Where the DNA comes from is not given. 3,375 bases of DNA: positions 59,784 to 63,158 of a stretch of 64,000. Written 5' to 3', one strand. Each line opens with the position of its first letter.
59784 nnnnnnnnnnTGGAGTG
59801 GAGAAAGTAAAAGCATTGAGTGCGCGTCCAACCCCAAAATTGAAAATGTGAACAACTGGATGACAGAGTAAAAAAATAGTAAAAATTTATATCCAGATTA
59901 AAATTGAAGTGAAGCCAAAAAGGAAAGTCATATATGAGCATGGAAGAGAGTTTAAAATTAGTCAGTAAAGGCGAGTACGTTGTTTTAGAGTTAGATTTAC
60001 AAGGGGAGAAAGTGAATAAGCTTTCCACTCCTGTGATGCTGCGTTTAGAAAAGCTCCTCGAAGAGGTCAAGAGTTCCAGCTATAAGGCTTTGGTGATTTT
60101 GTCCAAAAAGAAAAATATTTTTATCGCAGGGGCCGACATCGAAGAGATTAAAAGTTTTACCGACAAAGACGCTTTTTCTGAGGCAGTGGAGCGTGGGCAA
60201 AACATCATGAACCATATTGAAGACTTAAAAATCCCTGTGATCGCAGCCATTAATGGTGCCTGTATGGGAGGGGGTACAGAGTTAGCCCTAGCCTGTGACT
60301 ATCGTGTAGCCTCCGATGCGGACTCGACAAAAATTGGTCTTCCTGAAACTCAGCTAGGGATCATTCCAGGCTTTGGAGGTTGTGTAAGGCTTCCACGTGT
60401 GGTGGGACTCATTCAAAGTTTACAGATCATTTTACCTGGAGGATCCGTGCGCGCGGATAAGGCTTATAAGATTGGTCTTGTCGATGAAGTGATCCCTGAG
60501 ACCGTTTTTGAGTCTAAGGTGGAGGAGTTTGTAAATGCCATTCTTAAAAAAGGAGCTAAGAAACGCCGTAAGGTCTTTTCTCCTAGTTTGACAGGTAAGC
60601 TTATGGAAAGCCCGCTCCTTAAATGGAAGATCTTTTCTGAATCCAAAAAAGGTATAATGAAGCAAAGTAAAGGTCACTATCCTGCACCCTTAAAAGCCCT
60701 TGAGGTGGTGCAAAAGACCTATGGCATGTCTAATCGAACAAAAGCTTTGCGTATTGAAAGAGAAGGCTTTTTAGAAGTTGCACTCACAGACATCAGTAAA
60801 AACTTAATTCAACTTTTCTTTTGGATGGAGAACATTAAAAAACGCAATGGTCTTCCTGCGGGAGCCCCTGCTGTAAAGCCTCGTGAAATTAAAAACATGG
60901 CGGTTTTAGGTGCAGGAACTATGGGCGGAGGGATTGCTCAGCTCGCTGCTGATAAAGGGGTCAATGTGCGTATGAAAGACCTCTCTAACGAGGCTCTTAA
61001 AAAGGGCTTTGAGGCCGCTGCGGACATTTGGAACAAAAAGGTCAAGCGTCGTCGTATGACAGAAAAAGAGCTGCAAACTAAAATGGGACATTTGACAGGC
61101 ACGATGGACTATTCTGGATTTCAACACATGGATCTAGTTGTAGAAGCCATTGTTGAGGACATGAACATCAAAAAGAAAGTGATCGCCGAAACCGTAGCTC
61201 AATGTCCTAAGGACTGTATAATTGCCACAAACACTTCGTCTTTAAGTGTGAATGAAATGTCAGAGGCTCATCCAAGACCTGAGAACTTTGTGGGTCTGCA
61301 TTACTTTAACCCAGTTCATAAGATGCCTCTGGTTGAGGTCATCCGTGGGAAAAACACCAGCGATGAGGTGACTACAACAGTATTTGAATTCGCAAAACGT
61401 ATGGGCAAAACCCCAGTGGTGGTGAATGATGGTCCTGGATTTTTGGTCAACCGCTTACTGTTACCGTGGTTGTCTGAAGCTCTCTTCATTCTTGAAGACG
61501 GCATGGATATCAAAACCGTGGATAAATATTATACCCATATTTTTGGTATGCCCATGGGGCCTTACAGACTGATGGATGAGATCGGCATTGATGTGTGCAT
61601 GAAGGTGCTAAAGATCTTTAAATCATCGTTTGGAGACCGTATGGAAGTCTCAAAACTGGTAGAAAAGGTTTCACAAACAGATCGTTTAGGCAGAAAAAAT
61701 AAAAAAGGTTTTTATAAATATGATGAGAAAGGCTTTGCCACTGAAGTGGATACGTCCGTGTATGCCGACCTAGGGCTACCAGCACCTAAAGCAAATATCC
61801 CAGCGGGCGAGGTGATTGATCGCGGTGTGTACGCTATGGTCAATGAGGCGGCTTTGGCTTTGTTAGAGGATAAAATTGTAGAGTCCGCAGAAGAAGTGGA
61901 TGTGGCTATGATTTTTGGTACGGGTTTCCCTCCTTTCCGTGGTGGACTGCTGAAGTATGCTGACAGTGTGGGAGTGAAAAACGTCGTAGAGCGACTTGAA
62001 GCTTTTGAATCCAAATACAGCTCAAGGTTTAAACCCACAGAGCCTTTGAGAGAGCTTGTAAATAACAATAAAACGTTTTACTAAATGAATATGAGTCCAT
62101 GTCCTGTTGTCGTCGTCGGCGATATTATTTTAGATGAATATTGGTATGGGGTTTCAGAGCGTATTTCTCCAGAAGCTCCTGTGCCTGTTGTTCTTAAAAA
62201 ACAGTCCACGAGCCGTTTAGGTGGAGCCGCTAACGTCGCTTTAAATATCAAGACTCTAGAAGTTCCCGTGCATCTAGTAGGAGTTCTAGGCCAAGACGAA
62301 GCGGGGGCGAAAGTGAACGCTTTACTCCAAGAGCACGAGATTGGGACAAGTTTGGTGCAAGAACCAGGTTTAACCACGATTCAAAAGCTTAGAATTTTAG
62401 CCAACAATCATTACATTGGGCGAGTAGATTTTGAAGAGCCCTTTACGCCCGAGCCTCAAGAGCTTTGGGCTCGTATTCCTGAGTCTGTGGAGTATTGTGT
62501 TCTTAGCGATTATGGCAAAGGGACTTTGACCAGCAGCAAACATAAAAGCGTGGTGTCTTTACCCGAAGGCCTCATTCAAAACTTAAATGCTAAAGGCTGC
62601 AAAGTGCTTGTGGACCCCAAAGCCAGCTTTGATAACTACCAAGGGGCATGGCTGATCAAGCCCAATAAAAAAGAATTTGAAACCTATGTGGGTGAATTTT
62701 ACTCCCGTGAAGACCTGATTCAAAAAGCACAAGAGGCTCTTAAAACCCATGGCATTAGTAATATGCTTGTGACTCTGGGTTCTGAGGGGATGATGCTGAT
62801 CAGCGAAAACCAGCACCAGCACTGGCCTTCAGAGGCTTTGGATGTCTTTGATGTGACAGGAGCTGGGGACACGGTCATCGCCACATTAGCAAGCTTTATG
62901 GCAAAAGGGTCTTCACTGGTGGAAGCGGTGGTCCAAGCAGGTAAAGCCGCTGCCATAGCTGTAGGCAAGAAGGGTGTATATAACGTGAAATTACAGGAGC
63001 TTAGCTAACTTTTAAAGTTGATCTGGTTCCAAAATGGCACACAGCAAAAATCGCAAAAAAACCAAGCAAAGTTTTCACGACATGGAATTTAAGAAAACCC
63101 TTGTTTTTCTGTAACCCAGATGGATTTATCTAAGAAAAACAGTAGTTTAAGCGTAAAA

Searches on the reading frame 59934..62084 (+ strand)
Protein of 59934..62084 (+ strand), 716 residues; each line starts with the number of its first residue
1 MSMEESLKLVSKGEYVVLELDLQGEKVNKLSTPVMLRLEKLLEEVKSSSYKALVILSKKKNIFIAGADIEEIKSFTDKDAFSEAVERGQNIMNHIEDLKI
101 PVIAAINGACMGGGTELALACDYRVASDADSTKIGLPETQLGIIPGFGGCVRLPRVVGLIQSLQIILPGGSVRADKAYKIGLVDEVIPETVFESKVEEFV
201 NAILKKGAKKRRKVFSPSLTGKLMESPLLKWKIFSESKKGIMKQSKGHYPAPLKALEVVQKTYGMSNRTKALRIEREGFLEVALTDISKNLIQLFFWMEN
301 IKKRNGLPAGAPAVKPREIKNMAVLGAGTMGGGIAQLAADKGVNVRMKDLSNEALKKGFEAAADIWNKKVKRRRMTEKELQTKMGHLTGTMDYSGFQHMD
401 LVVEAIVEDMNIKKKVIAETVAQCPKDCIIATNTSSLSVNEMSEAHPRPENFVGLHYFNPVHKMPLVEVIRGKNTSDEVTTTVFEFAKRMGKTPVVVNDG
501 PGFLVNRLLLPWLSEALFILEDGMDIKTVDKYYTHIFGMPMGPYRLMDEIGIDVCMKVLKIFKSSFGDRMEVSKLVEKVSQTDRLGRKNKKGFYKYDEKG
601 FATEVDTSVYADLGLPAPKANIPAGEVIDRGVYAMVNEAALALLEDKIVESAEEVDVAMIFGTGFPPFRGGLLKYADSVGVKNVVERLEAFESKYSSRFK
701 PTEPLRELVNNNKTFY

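Call 82: search_protein_families(library=pfam, max_evalue=0.00001, proteins=[window:59934-62084:+])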
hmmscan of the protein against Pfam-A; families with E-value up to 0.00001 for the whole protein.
window:59934-62084:+ (716 aa): 4 families
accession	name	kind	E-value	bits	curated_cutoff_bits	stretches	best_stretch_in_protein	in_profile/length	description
PF02737.24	3HCDH_N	-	7.4e-64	215.4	22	1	322-499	2-179/180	3-hydroxyacyl-CoA dehydrogenase, NAD binding domain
PF00378.25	ECH_1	-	1.6e-38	133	27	1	21-210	10-197/251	Enoyl-CoA hydratase/isomerase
PF00725.27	3HCDH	-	2e-34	118.4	22.1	1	502-596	1-97/97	3-hydroxyacyl-CoA dehydrogenase, C-terminal domain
PF16113.10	ECH_2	-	1.5e-24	87.6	27.2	1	25-202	10-187/335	Enoyl-CoA hydratase/isomerase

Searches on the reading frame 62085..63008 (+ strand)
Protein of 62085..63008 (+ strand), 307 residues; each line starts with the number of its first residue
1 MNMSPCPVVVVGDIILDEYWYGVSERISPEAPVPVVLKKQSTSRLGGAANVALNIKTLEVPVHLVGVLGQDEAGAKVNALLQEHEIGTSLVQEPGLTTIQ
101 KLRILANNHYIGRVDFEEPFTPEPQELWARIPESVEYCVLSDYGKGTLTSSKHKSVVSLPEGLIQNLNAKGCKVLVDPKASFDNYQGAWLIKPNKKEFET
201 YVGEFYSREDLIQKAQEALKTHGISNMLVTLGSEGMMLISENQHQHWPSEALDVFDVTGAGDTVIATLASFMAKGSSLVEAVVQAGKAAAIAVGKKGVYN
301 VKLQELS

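Call 82: search_protein_families(library=pfam, max_evalue=0.00001, proteins=[window:62085-63008:+])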
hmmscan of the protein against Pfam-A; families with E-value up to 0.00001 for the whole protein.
window:62085-63008:+ (307 aa): 2 families
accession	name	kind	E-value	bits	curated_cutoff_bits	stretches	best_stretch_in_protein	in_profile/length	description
PF00294.29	PfkB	-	2.6e-39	135.8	25.8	1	8-300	4-297/302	pfkB family carbohydrate kinase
PF08543.17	Phos_pyr_kin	-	4.3e-10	39.8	27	1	188-288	120-227/246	Phosphomethylpyrimidine kinase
